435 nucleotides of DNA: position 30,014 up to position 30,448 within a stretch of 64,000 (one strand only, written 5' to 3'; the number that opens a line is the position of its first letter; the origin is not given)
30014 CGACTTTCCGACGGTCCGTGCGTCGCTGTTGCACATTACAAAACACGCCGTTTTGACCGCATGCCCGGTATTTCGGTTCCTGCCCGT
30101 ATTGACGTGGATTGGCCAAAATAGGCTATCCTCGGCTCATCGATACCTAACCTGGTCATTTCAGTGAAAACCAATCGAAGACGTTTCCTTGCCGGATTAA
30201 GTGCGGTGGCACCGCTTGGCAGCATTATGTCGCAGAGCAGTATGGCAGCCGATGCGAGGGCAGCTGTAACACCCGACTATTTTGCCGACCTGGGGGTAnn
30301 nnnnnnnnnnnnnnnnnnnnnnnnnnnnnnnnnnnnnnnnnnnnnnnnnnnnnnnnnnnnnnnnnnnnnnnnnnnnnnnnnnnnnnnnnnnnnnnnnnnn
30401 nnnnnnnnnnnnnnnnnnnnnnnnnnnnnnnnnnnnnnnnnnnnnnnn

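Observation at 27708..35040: Candidate periplasmic processing module: two HHS proteins divergent from two Tat-exported PLP enzymes, a cupin and a Na+ symporter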

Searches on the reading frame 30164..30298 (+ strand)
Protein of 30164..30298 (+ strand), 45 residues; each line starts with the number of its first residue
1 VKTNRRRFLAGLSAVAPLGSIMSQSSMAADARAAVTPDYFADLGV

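Call 80: search_protein_families(library=ncbifam, proteins=[window:30164-30298:+], max_evalue=10)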
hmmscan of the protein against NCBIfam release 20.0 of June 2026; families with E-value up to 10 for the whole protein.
window:30164-30298:+ (45 aa): 1 family
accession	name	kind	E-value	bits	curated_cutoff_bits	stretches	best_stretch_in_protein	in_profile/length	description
TIGR02811.1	formate_TAT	hypoth_equivalog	0.0028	17.9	48.45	1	3-38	9-44/66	formate dehydrogenase region TAT target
